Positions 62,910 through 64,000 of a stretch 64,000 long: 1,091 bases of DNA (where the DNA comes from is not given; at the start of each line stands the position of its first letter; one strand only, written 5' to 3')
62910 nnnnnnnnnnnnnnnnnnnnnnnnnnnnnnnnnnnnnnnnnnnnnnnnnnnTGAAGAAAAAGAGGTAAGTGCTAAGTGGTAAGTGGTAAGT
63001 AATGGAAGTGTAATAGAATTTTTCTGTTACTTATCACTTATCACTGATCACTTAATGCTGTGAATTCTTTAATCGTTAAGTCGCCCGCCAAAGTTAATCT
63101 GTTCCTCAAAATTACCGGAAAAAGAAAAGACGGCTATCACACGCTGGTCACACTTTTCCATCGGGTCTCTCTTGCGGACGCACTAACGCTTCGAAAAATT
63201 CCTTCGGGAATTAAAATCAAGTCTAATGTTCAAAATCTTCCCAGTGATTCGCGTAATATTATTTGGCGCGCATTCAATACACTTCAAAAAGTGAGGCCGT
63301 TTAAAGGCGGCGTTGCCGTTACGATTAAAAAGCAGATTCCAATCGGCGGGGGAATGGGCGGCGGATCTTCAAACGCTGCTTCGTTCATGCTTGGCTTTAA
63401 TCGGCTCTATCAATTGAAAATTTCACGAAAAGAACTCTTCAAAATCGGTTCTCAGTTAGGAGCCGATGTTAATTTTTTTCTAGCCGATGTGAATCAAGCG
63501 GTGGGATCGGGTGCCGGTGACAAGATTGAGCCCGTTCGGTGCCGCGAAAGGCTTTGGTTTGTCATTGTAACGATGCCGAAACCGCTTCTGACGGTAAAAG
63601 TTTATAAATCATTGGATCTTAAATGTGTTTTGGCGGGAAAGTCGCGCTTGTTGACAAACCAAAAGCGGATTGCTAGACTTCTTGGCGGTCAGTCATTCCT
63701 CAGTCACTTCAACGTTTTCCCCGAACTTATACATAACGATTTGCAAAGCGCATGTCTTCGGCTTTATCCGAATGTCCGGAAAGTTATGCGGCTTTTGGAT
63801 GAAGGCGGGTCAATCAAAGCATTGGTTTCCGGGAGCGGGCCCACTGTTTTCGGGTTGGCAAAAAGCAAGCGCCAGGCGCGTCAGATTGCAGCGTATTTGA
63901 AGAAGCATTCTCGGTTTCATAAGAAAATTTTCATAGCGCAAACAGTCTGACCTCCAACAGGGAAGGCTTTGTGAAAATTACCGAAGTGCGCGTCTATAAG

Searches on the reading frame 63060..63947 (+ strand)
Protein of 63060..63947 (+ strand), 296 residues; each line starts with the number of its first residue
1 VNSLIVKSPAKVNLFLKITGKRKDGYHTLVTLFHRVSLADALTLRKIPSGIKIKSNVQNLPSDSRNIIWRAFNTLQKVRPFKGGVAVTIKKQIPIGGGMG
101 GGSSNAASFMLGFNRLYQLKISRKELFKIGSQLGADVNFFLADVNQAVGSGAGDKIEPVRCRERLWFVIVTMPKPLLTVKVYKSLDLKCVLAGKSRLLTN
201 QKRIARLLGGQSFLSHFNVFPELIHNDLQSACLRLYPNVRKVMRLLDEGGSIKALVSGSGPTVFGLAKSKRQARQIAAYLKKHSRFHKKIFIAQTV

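Call 39: search_protein_families(library=ncbifam, proteins=[window:63060-63947:+], max_evalue=1)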
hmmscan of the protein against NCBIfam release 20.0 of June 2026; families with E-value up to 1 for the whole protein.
window:63060-63947:+ (296 aa): 17 families
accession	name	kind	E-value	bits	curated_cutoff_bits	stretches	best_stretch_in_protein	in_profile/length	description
NF002870.0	PRK03188.1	equivalog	8.6e-66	221.7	286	1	3-286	10-289/310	4-(cytidine 5'-diphospho)-2-C-methyl-D-erythritol kinase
TIGR00154.1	ispE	equivalog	1.1e-61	208.9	138.7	1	4-281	3-272/294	4-(cytidine 5'-diphospho)-2-C-methyl-D-erythritol kinase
NF011202.0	PRK14608.1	equivalog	1.5e-50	172.1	204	1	3-283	9-281/294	4-(cytidine 5'-diphospho)-2-C-methyl-D-erythritol kinase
NF011205.0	PRK14611.1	equivalog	2.1e-47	161.9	364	1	5-278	3-263/275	4-(cytidine 5'-diphospho)-2-C-methyl-D-erythritol kinase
NF003216.0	PRK04181.1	equivalog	9.6e-41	140.2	191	1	6-268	3-255/257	4-(cytidine 5'-diphospho)-2-C-methyl-D-erythritol kinase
NF011207.0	PRK14613.1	equivalog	2.4e-27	95.9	359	1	8-281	3-284/297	4-(cytidine 5'-diphospho)-2-C-methyl-D-erythritol kinase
NF004568.0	PRK05905.1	equivalog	1.2e-23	84.1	321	1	3-265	3-254/261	4-(cytidine 5'-diphospho)-2-C-methyl-D-erythritol kinase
NF002288.1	PRK01212.1-4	equivalog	7.6e-18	64.6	194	2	38-130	25-122/303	homoserine kinase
TIGR00191.1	thrB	equivalog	1e-14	54.1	168.25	2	33-129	26-125/304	homoserine kinase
NF003036.0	PRK03926.1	equivalog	4.7e-08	32.5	403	1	45-138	38-129/302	mevalonate kinase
TIGR01920.1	Shik_kin_archae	equivalog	1e-05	25.1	126.85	2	45-133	30-118/266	shikimate kinase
TIGR00549.1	mevalon_kin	equivalog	0.00016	21.3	163.05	1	59-131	57-127/276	mevalonate kinase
NF040726.1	BetaRFA-P_synth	equivalog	0.00024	20.3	328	2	55-129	50-128/327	beta-ribofuranosylaminobenzene 5'-phosphate synthase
NF040725.1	panto_kin_Meth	equivalog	0.0081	15.1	380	1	86-152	87-153/286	pantoate kinase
NF003006.0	PRK03817.1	equivalog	0.0082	15.2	443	1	74-133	77-136/352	galactokinase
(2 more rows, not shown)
